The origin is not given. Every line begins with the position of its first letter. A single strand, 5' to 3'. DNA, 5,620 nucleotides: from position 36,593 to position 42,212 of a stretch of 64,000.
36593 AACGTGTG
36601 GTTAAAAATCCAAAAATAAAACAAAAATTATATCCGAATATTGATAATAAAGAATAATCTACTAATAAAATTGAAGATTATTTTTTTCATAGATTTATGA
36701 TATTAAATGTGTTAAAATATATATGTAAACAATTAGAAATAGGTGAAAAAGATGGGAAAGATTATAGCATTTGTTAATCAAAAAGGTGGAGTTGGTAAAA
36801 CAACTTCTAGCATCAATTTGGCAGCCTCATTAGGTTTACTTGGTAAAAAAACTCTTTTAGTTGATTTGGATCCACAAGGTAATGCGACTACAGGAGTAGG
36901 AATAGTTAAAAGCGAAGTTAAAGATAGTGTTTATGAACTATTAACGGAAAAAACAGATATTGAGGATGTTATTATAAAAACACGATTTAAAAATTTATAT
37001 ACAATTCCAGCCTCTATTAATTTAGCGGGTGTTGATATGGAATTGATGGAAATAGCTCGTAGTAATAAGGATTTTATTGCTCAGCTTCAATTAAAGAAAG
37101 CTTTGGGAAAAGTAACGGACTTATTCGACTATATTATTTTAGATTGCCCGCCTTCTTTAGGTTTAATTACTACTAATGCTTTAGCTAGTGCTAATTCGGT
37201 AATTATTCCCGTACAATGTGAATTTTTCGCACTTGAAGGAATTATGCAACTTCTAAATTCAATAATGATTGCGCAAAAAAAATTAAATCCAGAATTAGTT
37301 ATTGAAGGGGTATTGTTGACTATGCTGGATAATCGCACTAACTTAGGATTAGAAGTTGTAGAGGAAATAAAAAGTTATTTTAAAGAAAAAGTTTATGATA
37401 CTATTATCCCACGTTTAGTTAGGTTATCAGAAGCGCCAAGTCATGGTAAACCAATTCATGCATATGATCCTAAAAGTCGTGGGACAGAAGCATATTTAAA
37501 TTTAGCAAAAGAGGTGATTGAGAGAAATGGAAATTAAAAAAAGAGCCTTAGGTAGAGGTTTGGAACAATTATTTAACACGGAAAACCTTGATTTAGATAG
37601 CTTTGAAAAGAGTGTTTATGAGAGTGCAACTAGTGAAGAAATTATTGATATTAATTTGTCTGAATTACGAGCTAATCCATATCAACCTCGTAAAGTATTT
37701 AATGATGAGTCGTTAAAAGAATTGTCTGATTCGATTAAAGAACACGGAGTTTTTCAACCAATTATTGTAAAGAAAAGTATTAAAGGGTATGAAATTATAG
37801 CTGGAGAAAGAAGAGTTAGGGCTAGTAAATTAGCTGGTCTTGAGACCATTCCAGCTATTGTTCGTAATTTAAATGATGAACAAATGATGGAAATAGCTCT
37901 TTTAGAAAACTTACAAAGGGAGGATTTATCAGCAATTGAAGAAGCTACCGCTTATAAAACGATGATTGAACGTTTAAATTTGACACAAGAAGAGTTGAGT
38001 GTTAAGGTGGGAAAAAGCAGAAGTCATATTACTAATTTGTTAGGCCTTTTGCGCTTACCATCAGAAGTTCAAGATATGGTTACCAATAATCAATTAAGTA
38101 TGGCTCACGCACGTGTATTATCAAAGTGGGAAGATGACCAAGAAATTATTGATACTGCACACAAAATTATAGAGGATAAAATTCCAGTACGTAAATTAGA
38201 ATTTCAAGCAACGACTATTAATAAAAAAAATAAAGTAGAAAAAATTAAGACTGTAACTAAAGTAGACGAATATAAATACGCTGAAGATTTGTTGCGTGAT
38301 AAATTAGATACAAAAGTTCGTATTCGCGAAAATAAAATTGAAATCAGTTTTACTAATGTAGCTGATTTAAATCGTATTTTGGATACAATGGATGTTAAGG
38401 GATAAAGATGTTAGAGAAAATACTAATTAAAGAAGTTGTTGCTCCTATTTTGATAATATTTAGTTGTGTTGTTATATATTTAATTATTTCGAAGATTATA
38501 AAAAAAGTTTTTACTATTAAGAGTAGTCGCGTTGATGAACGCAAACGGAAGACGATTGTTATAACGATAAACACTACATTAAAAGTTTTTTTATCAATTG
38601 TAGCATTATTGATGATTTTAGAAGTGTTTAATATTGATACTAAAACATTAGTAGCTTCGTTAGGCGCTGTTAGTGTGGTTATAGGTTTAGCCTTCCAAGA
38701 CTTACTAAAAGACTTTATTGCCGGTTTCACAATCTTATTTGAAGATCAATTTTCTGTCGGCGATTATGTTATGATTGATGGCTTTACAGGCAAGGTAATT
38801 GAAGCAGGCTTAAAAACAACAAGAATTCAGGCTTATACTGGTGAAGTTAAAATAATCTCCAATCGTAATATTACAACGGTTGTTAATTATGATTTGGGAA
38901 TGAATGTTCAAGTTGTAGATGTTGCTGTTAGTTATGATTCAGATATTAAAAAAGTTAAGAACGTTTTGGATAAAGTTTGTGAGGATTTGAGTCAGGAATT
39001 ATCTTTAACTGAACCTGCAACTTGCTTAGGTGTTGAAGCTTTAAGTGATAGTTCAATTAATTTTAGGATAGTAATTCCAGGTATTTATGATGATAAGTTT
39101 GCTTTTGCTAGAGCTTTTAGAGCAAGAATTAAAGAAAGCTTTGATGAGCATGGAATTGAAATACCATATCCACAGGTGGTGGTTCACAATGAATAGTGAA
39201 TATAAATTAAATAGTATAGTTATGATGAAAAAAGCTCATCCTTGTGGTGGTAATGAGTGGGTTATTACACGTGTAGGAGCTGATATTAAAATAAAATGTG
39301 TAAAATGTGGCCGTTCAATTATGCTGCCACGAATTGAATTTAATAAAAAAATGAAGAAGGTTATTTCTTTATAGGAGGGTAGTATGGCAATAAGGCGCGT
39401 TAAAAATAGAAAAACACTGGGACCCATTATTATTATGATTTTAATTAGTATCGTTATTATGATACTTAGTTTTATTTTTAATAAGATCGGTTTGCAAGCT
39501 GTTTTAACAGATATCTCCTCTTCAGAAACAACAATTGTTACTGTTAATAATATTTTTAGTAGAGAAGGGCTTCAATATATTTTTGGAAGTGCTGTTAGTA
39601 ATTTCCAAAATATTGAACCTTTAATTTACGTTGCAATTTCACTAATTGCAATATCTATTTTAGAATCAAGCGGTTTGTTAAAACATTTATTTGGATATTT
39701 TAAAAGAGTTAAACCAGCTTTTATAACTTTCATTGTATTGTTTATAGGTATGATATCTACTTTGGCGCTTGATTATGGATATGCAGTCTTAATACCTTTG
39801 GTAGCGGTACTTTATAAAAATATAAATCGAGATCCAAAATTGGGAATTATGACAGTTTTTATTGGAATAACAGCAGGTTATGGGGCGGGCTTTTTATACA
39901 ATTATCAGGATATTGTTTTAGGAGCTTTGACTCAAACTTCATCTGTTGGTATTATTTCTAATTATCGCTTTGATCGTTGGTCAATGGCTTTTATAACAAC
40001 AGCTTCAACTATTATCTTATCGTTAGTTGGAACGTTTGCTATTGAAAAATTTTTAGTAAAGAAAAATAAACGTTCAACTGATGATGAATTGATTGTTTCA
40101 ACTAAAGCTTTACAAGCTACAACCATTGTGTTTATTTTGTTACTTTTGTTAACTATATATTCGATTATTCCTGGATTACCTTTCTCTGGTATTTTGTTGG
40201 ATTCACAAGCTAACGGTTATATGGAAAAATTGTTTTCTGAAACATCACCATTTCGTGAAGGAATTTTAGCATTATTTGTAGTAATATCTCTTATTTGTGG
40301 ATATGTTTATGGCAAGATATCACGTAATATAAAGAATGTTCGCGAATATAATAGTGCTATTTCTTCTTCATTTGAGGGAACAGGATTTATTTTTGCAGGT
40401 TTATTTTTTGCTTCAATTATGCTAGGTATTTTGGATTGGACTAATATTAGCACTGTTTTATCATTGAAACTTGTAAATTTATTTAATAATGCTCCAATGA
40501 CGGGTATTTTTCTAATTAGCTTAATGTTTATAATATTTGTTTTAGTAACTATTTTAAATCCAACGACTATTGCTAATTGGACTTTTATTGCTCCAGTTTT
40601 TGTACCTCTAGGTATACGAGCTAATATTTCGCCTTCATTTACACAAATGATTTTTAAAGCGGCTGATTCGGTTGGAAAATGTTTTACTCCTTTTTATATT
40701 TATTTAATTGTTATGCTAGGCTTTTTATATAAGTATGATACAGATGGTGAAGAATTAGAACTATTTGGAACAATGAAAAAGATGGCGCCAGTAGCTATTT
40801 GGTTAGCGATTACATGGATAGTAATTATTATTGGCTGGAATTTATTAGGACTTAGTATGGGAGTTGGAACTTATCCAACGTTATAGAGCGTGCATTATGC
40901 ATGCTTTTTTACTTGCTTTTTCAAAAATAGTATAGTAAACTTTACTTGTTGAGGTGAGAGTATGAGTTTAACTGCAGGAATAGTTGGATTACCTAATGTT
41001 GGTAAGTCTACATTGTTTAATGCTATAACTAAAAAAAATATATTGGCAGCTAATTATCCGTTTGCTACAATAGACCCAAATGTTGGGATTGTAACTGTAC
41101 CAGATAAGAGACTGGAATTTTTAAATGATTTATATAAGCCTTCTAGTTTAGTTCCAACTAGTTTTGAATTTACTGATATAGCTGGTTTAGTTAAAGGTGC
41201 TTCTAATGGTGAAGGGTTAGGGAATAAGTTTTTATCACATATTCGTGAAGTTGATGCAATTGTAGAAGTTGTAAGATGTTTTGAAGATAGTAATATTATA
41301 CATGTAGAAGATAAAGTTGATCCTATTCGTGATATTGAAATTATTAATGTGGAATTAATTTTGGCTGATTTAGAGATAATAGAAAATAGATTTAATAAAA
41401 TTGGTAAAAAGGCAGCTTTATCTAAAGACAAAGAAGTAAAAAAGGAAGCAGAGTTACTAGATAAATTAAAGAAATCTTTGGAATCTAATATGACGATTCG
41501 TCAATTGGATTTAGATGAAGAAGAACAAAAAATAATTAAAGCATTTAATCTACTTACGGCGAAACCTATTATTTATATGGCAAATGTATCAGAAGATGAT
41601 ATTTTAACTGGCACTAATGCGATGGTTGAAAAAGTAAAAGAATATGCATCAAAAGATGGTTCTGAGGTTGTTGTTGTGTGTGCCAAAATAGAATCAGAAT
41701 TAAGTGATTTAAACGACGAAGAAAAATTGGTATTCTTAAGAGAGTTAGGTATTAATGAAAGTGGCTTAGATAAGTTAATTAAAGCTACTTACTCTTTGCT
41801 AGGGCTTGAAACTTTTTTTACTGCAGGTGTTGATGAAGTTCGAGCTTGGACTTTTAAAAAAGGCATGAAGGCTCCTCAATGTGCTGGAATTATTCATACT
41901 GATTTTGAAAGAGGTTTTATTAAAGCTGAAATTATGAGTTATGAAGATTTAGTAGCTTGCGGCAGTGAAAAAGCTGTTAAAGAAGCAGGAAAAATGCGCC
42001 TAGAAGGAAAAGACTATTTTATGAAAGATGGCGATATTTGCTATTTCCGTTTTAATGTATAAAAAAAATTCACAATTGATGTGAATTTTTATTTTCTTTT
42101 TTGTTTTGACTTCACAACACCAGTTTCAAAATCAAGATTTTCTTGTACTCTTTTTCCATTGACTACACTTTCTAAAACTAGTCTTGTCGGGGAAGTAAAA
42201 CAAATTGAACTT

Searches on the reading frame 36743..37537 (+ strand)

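Call 57: search_protein_families(library=ncbifam, proteins=[window:36743-37537:+], max_evalue=1e-10)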
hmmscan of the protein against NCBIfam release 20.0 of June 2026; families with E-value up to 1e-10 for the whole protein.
window:36743-37537:+ (264 aa): 13 families
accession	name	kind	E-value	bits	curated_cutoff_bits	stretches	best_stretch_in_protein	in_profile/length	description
TIGR03453.1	partition_RepA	equivalog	1.7e-31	109.5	348.45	1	6-172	105-279/387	plasmid partitioning protein RepA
NF041283.1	PrgP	equivalog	8.9e-31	107.3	400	1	4-241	1-241/297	ParA superfamily DNA segregation protein PrgP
NF041546.1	ParA_partition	equivalog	2.1e-29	102.5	180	2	7-51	1-45/203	ParA family partition ATPase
TIGR01969.1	minD_arch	subfamily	5.5e-28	97.8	201.75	1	7-260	2-232/251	cell division ATPase MinD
TIGR01968.1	minD_bact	equivalog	2e-21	76.5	212.9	1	6-259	2-237/261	septum site-determining protein MinD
NF010443.0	PRK13869.1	subfamily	4.6e-21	75.1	446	1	6-171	122-295/405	plasmid-partitioning protein RepA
NF010259.0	PRK13705.1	equivalog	7.4e-19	68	725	1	6-174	107-281/388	plasmid-partitioning protein SopA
TIGR03371.1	cellulose_yhjQ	equivalog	1.8e-14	53.8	157.85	1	6-256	2-239/246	cellulose biosynthesis protein BcsQ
TIGR01007.1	eps_fam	subfamily_domain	2.7e-14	53.2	108.05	1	6-148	18-147/204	polysaccharide biosynthesis tyrosine autokinase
TIGR01287.1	nifH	equivalog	1.3e-12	47.6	394.35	1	12-262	6-248/275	nitrogenase iron protein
NF033200.1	F430_CfbC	exception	3.2e-11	43.1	402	1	11-262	5-242/260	Ni-sirohydrochlorin a,c-diamide reductive cyclase ATP-dependent reductase subunit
NF008079.0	PRK10818.1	equivalog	3.2e-11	43.1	508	1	4-172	1-158/270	septum site-determining protein MinD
TIGR03018.1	pepcterm_TyrKin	hypoth_equivalog_domain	4e-11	42.7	230.65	1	6-174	36-196/207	XrtA-associated tyrosine autokinase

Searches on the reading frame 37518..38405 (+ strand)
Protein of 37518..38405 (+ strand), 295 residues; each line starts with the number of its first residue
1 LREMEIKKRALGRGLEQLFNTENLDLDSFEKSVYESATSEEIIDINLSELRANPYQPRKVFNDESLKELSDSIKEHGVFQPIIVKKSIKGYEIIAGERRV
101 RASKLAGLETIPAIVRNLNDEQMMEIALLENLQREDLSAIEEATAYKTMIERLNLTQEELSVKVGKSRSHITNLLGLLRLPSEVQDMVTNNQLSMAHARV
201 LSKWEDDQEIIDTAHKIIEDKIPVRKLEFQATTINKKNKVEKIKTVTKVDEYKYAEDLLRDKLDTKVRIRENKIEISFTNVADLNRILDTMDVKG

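Call 57: search_protein_families(library=ncbifam, proteins=[window:37518-38405:+], max_evalue=1e-10)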
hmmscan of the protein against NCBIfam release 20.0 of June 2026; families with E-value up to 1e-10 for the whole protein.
window:37518-38405:+ (295 aa): 6 families
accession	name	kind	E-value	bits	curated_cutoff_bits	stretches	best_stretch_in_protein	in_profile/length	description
TIGR04285.1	nucleoid_noc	exception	3.9e-69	232.9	315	1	41-264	1-227/255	nucleoid occlusion protein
TIGR00180.1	parB_part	domain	9.8e-61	204.8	58.45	1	40-217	3-185/186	ParB/RepB/Spo0J family partition protein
TIGR03734.1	PRTRC_parB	hypoth_equivalog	3.3e-35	121.7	278.6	1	55-233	6-188/555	PRTRC system ParB family protein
TIGR03454.1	partition_RepB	equivalog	1.6e-17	63.9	201.5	1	36-233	58-252/325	plasmid partitioning protein RepB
NF010406.0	PRK13832.1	subfamily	1.4e-13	50.3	640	1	41-202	3-168/578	plasmid partitioning protein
NF010440.0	PRK13866.1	equivalog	1.4e-11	44.1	522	1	37-144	60-170/336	plasmid partitioning protein RepB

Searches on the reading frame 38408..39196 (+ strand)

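Call 57: search_protein_families(library=ncbifam, proteins=[window:38408-39196:+], max_evalue=1e-10)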
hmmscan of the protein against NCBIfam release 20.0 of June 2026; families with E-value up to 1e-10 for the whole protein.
window:38408-39196:+ (262 aa): 6 families
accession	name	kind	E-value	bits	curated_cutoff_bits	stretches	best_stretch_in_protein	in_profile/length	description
NF047601.1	MscSThanab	equivalog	3.7e-48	164.4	500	1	14-259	28-274/280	small-conductance mechanosensitive channel MscS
NF007662.0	PRK10334.1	subfamily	2.1e-24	86.3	321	1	9-260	30-276/286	small-conductance mechanosensitive channel MscS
NF008542.0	PRK11465.1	equivalog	3.3e-23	81.8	596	1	10-257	467-720/741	mechanosensitive channel protein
NF047602.1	MscsSHelicob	equivalog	4.8e-23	81.9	400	1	15-259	11-256/260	small-conductance mechanosensitive channel MscS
NF008438.0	PRK11281.1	equivalog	8.3e-17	60.3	991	1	53-260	877-1087/1113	mechanosensitive channel MscK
NF008180.0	PRK10929.1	equivalog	1e-13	50.1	809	1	53-260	874-1084/1109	miniconductance mechanosensitive channel MscM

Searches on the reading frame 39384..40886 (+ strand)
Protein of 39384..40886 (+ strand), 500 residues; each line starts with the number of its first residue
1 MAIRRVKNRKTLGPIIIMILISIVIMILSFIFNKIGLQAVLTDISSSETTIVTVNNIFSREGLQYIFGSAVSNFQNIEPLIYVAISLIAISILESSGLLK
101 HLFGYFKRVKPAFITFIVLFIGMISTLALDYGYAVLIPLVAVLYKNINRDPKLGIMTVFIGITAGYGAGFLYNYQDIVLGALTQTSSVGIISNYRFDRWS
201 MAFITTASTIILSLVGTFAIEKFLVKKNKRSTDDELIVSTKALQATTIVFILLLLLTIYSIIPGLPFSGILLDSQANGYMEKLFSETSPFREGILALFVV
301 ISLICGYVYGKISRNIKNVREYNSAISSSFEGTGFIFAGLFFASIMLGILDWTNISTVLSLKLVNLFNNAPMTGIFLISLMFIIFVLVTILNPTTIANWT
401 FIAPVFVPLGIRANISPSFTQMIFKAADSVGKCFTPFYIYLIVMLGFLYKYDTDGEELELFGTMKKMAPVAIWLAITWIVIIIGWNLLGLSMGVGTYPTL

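Call 57: search_protein_families(library=ncbifam, proteins=[window:39384-40886:+], max_evalue=1e-10)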
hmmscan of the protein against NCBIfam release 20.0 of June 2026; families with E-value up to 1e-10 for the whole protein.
window:39384-40886:+ (500 aa): 2 families
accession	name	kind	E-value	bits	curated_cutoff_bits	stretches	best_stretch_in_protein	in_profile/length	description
TIGR00819.1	ydaH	subfamily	4.1e-58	197.2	753.55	1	12-499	24-520/521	AbgT family antimetabolite efflux transporter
NF008459.0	PRK11339.1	equivalog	9.1e-45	153.4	864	1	5-500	21-507/508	p-aminobenzoyl-glutamate transporter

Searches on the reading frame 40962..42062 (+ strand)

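Call 57: search_protein_families(library=ncbifam, proteins=[window:40962-42062:+], max_evalue=1e-10)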
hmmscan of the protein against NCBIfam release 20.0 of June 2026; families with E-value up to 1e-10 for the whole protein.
window:40962-42062:+ (366 aa): 6 families
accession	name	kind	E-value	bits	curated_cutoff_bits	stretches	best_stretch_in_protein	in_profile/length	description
TIGR00092.1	TIGR00092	equivalog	4.5e-161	536.1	279.2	1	1-366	1-368/368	redox-regulated ATPase YchF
NF007171.0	PRK09602.1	subfamily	5e-39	134.3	387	1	2-255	2-267/397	YchF-related putative GTPase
NF008955.0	PRK12297.1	equivalog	1.6e-25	89.9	406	1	5-271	162-405/429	GTPase ObgE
TIGR02729.1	Obg_CgtA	equivalog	2.1e-23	82.9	280.25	1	5-187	160-320/329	Obg family GTPase CgtA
NF008956.1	PRK12299.1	equivalog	4.7e-23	81.7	300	1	5-181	161-308/327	GTPase ObgE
NF008954.1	PRK12296.1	equivalog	9.3e-20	70.5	377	1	6-136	163-270/470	GTPase ObgE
